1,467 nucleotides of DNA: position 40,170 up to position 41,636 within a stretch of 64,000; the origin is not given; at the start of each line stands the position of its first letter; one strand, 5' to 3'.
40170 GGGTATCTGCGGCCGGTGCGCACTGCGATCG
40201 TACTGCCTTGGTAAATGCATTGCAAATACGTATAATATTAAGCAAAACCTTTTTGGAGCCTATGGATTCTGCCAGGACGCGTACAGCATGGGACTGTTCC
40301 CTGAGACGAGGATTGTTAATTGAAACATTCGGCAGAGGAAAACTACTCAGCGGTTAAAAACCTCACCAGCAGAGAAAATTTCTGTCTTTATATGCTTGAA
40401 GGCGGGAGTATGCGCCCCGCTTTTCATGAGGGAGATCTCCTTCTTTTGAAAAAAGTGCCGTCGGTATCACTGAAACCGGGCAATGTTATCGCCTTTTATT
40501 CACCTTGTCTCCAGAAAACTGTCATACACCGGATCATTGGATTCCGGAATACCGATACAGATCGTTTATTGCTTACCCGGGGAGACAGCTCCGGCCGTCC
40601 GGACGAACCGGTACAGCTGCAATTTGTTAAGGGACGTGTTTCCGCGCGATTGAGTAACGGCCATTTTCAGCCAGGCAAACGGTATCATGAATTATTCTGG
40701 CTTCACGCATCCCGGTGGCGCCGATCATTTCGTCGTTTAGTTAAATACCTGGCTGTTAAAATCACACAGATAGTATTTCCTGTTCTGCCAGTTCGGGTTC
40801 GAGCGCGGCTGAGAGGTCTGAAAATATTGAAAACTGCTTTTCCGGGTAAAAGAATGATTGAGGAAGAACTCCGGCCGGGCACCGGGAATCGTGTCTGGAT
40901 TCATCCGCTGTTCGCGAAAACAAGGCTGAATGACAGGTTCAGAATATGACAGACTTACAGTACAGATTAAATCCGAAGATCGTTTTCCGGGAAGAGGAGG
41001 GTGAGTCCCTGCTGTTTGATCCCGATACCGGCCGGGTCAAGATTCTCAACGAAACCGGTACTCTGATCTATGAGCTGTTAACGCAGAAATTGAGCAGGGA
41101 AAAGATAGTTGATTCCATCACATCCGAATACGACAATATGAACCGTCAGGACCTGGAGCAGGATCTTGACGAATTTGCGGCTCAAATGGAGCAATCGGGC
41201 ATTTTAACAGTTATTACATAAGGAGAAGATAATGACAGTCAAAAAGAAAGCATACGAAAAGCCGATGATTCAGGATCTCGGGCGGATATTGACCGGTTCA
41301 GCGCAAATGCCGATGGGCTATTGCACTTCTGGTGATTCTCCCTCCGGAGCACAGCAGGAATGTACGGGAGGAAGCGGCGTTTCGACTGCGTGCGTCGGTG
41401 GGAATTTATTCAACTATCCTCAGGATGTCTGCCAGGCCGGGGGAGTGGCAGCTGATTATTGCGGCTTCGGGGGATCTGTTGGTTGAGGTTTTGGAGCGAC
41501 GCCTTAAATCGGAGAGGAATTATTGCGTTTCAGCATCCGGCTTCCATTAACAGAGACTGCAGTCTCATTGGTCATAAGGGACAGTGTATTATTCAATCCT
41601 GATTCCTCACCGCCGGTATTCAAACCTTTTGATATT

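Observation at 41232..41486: Precursor candidate with a 23-residue periodic core and five CxxG motifs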

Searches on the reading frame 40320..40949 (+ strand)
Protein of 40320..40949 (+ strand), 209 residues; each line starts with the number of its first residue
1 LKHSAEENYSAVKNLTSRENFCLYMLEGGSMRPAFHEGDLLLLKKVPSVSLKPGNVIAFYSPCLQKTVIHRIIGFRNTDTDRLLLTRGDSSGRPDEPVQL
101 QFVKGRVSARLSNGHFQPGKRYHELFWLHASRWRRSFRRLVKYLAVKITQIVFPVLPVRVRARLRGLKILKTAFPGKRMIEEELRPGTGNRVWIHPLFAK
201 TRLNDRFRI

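Call 4: search_protein_families(library=pfam, proteins=[window:40320-40949:+], max_evalue=0.01)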
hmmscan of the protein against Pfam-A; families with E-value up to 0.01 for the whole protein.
window:40320-40949:+ (209 aa): 2 families
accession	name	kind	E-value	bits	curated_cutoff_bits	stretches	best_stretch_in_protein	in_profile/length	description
PF00717.28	Peptidase_S24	-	0.0025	18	23.3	1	12-59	25-71/116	Peptidase S24-like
PF10502.14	Peptidase_S26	-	0.0026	18.2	22.9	1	24-74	26-79/168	Signal peptidase, peptidase S26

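Call 5: search_protein_families(library=ncbifam, proteins=[window:40320-40949:+], max_evalue=0.01)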
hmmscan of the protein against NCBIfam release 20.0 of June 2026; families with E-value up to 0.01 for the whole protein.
window:40320-40949:+ (209 aa): 4 families
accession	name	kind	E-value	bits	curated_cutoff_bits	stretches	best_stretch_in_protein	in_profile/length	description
TIGR02228.1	sigpep_I_arch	equivalog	9.6e-18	64.5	51.85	1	25-108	35-119/158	signal peptidase I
TIGR02227.1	sigpep_I_bact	equivalog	1.9e-08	34.3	47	1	21-75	20-77/162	signal peptidase I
NF046067.1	SigPepSipWBacil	equivalog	3.2e-06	26.8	190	1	26-96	43-113/189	signal peptidase I SipW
TIGR02754.1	sod_Ni_protease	equivalog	0.0017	18.8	63.25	1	27-79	4-59/90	nickel-type superoxide dismutase maturation protease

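Call 61: search_protein_families(library=padloc, proteins=[window:40320-40949:+], max_evalue=0.001)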
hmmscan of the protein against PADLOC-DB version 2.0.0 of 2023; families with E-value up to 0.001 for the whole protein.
window:40320-40949:+ (209 aa): 0 families

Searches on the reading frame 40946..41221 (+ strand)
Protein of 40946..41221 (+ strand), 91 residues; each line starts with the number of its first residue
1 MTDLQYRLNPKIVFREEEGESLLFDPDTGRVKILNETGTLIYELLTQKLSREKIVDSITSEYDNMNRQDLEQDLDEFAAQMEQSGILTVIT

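Call 4: search_protein_families(library=pfam, proteins=[window:40946-41221:+], max_evalue=0.01)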
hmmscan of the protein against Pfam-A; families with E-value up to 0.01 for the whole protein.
window:40946-41221:+ (91 aa): 1 family
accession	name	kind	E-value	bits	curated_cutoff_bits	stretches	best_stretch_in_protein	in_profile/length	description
PF05402.18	PqqD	-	1.9e-13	51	23.4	1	20-87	1-67/67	Coenzyme PQQ synthesis protein D (PqqD)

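Call 5: search_protein_families(library=ncbifam, proteins=[window:40946-41221:+], max_evalue=0.01)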
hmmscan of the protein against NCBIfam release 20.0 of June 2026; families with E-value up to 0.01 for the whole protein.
window:40946-41221:+ (91 aa): 7 families
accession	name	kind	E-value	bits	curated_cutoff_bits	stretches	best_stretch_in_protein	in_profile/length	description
TIGR04248.1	SCM_PqqD_rel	equivalog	4e-09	36.6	100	1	9-82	3-76/84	SynChlorMet cassette protein ScmD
NF033530.1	lasso_PqqD_Strm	exception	4.7e-09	36.4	70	1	10-86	2-77/78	lasso peptide biosynthesis PqqD family chaperone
NF033536.1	lasso_PqqD_Bac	exception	2.7e-06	27.4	80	1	16-88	16-87/88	lasso peptide biosynthesis PqqD family chaperone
NF050069.2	PqqD_rel_WgkC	exception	6.6e-06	26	110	1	11-86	11-85/103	PqqD family peptide maturation chaperone WgkC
TIGR04353.1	PqqD_rel_X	equivalog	0.00014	22.7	35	1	19-87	3-73/74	HPr-rel-A system PqqD family peptide chaperone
TIGR03859.1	PQQ_PqqD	equivalog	0.00014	21.7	46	1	31-87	26-80/81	pyrroloquinoline quinone biosynthesis peptide chaperone PqqD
TIGR04302.1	geo_PqqD_fam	equivalog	0.00074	19.9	100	1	16-87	33-100/102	GeoRSP system PqqD family peptide chaperone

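Call 61: search_protein_families(library=padloc, proteins=[window:40946-41221:+], max_evalue=0.001)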
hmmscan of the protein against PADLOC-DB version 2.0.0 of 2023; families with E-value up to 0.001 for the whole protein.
window:40946-41221:+ (91 aa): 0 families

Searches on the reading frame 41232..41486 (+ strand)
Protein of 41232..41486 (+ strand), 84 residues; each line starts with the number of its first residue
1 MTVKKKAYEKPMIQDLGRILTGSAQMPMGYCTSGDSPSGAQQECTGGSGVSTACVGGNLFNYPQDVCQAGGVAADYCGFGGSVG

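Call 4: search_protein_families(library=pfam, proteins=[window:41232-41486:+], max_evalue=0.01)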
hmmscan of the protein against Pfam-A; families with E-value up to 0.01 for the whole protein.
window:41232-41486:+ (84 aa): 0 families

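Call 5: search_protein_families(library=ncbifam, proteins=[window:41232-41486:+], max_evalue=0.01)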
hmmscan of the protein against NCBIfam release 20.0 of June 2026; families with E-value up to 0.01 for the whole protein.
window:41232-41486:+ (84 aa): 0 families

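Call 7: find_homologous_proteins(query=window:41232-41483:+, max_evalue=10)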
Query seq(84 aa) (84 aa): 8 proteins with E <= 10 among 9 candidates.
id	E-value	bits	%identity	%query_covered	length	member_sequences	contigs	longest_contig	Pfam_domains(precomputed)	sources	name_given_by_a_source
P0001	1.5e-49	183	100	100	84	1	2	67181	-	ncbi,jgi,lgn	jgi:hypothetical protein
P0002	7.9e-40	152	80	100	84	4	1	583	-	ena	-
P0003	7.4e-38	146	80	100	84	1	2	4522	-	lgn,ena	-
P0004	1.4e-37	145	79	100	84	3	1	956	-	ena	-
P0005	1.8e-36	142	80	99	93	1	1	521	-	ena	-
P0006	1.5e-30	123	67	100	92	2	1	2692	-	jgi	jgi:hypothetical protein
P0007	1.7e-30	122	69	96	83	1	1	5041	-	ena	-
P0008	1.6e-26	110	66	100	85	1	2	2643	-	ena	-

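Call 20: search_protein_families(library=ncbifam, proteins=[window:41232-41483:+], max_evalue=10)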
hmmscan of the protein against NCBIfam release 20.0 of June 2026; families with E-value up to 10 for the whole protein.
seq(84 aa): 0 families

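Call 21: search_protein_families(library=pfam, proteins=[window:41232-41483:+], max_evalue=10)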
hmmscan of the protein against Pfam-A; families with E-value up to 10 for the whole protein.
seq(84 aa): 2 families
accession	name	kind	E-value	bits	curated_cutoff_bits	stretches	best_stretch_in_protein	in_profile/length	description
PF19397.4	DUF5972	-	0.072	13.1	22.6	1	5-17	1-13/28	Family of unknown function (DUF5972)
PF21023.2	DENR_N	-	0.14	12.2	25.3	0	67-83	4-20/37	DENR, N-terminal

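Call 25: find_homologous_proteins(query=A2, max_evalue=0.01)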
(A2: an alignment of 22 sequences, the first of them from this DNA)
Query A2 (22 sequences) (84 aa, profile of the alignment): 74 proteins with E <= 0.01 among 688 candidates.
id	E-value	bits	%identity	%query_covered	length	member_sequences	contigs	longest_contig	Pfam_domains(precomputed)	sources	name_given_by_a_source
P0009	1.9e-19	87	45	39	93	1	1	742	-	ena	-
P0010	5.7e-19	86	25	52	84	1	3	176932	-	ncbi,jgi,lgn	-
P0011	1.2e-18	85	29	98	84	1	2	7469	-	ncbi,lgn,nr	ncbi:MAG: hypothetical protein GTO49_10320 [Anaerolineae bacterium]|nr:hypothetical protein [Anaerol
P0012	1.8e-18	84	31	94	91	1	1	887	-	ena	-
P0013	2.1e-18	84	33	99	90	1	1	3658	-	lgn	-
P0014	2.2e-18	84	35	96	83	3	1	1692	-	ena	-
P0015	2.3e-18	84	30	96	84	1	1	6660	-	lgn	-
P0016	5.8e-18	83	34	96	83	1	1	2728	-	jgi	jgi:hypothetical protein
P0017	9.8e-18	82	37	100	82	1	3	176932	-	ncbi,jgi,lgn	-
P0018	1.9e-17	81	29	88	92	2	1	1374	-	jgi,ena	-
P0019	3.2e-17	80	29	37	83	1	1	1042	-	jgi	-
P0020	3.3e-17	80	29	88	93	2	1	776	-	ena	-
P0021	6.6e-17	79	32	40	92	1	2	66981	-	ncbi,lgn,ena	-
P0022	7.8e-17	79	29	37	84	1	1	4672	-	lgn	-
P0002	1.5e-16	78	80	100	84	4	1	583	-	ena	-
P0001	2.3e-16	78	100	100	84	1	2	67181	-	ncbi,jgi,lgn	jgi:hypothetical protein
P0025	6.9e-16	76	32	87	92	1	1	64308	-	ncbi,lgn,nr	ncbi:MAG: hypothetical protein JXI33_01485 [Candidatus Aminicenantes bacterium]|nr:hypothetical prot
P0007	9.5e-16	76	69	96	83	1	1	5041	-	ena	-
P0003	4.1e-15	74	80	100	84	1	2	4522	-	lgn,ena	-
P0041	2.2e-14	71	30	89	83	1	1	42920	-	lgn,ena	-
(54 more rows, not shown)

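Call 27: search_protein_families(library=ncbifam, alignment_id=A3, max_evalue=1)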
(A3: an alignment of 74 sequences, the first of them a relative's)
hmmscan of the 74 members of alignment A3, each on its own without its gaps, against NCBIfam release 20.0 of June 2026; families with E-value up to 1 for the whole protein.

A. member 1, P0001 (84 aa): 0 families

B. families by the number of members that match (of 74 scanned): 3 families
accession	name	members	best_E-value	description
TIGR04252.1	SCM_precur_ScmA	7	0.00031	SynChlorMet cassette protein ScmA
TIGR00695.1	uxuA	1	0.059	mannonate dehydratase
NF007593.0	PRK10236.1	1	0.3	acidic protein MsyB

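Call 28: find_encoding_contigs(protein=P0001, flank=3000, max_places=3)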
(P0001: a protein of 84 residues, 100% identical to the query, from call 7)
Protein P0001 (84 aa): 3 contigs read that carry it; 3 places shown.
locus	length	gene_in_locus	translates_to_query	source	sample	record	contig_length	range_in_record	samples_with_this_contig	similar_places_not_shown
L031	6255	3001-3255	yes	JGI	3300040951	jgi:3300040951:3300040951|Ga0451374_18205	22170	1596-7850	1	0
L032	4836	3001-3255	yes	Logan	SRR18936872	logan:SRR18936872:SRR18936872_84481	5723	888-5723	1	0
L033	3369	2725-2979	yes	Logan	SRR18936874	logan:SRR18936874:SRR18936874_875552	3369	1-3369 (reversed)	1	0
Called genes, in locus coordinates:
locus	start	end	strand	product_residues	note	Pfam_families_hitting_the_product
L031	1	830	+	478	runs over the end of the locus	PF05402:PqqD, PF04055:Radical_SAM, PF13353:Fer4_12 (weak), PF13186:SPASM (weak)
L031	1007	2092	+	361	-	PF04055:Radical_SAM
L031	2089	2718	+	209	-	-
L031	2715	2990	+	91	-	PF05402:PqqD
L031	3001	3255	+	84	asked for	-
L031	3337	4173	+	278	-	PF27840:ScmC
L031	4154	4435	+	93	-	-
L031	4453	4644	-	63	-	-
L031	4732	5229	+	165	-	PF08645:PNK3P (faint), PF00702:Hydrolase (weak), PF13419:HAD_2 (weak), PF13242:Hydrolase_like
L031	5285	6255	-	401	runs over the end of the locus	-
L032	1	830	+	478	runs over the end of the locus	PF05402:PqqD, PF04055:Radical_SAM, PF13353:Fer4_12 (weak), PF13186:SPASM (weak)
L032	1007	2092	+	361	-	PF04055:Radical_SAM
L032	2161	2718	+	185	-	-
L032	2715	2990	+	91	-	PF05402:PqqD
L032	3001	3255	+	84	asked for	-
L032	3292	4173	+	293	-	PF27840:ScmC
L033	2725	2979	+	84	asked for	-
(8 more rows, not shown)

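Call 33: find_encoding_contigs(protein=P0017, flank=9000, max_places=1)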
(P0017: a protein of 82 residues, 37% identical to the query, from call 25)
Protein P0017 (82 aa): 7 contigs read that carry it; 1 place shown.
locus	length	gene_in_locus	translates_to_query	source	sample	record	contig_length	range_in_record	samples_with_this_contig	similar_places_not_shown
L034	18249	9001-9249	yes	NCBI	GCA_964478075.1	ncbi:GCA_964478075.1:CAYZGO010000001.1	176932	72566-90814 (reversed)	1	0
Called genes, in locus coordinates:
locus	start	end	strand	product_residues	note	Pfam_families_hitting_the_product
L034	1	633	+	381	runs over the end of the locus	PF00248:Aldo_ket_red, PF13183:Fer4_8 (faint), PF13187:Fer4_9, PF13534:Fer4_17 (faint)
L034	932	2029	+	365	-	PF00724:Oxidored_FMN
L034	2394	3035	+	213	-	PF03006:HlyIII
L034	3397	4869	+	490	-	PF00149:Metallophos, PF02872:5_nucleotid_C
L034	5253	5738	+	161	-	-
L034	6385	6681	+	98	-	PF05402:PqqD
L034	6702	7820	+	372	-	PF04055:Radical_SAM, PF13186:SPASM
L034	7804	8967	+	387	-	PF13353:Fer4_12 (weak), PF04055:Radical_SAM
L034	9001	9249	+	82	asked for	-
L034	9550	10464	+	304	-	PF27840:ScmC (faint)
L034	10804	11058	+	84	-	-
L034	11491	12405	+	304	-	PF27840:ScmC (weak)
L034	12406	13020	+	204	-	-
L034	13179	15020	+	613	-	PF00664:ABC_membrane, PF00005:ABC_tran, PF13304:AAA_21 (faint)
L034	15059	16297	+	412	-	PF14907:NTP_transf_5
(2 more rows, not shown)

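Call 34: find_encoding_contigs(protein=P0025, flank=9000, max_places=1)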
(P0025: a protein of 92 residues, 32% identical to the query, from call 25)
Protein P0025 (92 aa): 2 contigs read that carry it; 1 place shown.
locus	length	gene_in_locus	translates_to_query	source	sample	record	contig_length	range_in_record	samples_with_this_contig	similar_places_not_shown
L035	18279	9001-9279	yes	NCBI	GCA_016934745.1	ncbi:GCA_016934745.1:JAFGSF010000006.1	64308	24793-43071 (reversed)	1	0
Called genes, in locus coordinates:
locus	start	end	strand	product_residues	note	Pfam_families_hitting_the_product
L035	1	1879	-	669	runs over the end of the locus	PF04055:Radical_SAM, PF27840:ScmC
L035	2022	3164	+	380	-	PF04055:Radical_SAM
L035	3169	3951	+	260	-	PF13847:Methyltransf_31, PF08241:Methyltransf_11, PF13649:Methyltransf_25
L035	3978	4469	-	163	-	PF00717:Peptidase_S24 (weak)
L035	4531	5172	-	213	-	PF27840:ScmC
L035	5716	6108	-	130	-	-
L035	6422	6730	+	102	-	PF05402:PqqD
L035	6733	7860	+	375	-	PF04055:Radical_SAM, PF13186:SPASM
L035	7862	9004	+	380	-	PF13353:Fer4_12 (weak), PF04055:Radical_SAM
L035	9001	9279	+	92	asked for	-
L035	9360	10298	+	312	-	PF27840:ScmC (weak)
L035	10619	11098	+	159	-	PF05402:PqqD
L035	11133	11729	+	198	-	-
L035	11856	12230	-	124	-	PF04480:DUF559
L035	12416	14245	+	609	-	PF00664:ABC_membrane, PF00005:ABC_tran, PF13304:AAA_21 (faint)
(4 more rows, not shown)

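Call 35: find_encoding_contigs(protein=P0041, flank=9000, max_places=1)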
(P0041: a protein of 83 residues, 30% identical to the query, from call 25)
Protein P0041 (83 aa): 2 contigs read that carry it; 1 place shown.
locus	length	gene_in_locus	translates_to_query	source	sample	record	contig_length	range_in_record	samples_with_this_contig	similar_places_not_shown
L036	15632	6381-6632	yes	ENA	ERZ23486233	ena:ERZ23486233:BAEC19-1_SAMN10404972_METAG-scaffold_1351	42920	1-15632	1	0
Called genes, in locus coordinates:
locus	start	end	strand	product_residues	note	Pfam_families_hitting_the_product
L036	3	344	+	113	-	?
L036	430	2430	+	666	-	PF09913:DUF2142 (faint)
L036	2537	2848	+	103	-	-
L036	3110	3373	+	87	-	-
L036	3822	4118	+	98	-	PF05402:PqqD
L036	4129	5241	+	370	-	PF04055:Radical_SAM, PF13186:SPASM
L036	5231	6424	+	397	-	PF13353:Fer4_12, PF04055:Radical_SAM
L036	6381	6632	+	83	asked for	-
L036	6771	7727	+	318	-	-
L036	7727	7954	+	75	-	-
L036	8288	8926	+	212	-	-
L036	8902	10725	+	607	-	PF00664:ABC_membrane, PF00005:ABC_tran, PF13304:AAA_21 (faint)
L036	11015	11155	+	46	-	-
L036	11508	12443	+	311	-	PF01063:Aminotran_4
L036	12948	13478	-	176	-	-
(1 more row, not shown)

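Call 43: search_protein_representatives(alignment_id=A3)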
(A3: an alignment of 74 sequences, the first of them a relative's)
Query: 74 sequences, 82 profile positions. Proteins with E-value up to 0.001 (for the whole library): 526; up to 1e-10: 163; up to 1e-30: 0. The best 150 are listed.
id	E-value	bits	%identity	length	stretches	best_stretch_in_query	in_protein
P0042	7.0e-24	100.0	-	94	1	1-81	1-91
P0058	8.8e-23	96.5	-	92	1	1-82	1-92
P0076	1.6e-22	95.6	-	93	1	2-81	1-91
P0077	1.8e-22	95.4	-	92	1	1-82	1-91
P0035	2.8e-22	94.8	-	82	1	2-81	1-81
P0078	4.9e-22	94.0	-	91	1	4-81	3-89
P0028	5.4e-22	93.9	-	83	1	1-82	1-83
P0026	3.0e-21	91.5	-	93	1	1-80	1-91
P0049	3.3e-21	91.4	-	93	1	1-82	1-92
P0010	3.7e-21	91.2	-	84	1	1-79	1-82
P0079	1.1e-20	89.7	-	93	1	2-81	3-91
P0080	5.8e-20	87.4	-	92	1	1-81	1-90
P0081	7.0e-20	87.2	-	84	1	1-81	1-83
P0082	7.8e-20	87.0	-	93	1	1-82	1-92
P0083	1.2e-19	86.4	-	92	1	2-80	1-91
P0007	1.6e-12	63.5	-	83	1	6-80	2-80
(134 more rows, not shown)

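Call 55: predict_structure(alignment_id=A3)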
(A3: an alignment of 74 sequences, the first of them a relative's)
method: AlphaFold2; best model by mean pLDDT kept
length: 84 residues; sequences in the alignment: 74
mean_pLDDT: 45.7   pTM: 0.14
mean pLDDT of the five models: 45.7, 44.8, 44.4, 43.0, 41.8
residues with pLDDT >= 90: 0; 70-90: 8; 50-70: 12; < 50: 64
segments of 3 or more residues with pLDDT < 50: 22-27, 29-84
pLDDT, mean of each block of 10 residues (from residue 1): 67 64 46 36 35 43 43 40 29
secondary structure, 60 per line:
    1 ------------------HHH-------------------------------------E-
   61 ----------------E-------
elements in order:

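Call 58: find_encoding_contigs(protein=P0007, flank=5000, max_places=1)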
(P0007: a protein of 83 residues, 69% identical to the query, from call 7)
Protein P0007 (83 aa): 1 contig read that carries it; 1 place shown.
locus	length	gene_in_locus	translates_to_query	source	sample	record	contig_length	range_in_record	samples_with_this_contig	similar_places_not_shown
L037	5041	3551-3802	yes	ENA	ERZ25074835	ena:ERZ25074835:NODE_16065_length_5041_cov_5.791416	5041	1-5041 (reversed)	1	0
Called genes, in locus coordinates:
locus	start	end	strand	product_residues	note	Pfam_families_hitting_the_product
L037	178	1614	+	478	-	PF05402:PqqD, PF04055:Radical_SAM, PF13353:Fer4_12 (weak), PF13186:SPASM (weak)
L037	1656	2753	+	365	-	PF04055:Radical_SAM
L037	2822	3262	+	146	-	-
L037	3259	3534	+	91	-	PF05402:PqqD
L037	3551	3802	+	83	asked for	-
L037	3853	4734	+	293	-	PF27840:ScmC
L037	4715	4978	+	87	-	-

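Call 59: find_encoding_contigs(protein=P0003, flank=5000, max_places=1)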
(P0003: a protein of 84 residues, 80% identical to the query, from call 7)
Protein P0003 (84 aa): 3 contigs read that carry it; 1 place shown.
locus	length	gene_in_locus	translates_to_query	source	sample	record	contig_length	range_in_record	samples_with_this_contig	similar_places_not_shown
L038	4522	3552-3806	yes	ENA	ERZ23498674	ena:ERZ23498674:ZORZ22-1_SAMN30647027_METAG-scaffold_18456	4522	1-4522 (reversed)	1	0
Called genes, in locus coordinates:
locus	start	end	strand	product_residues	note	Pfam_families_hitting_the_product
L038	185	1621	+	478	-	PF05402:PqqD, PF04055:Radical_SAM, PF13353:Fer4_12 (weak), PF13186:SPASM (weak)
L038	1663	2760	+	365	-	PF04055:Radical_SAM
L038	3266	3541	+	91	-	PF05402:PqqD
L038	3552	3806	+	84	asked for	-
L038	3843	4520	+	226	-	?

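Call 61: search_protein_families(library=padloc, proteins=[window:41232-41486:+], max_evalue=0.001)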
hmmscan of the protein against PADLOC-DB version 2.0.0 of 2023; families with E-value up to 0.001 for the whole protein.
window:41232-41486:+ (84 aa): 0 families
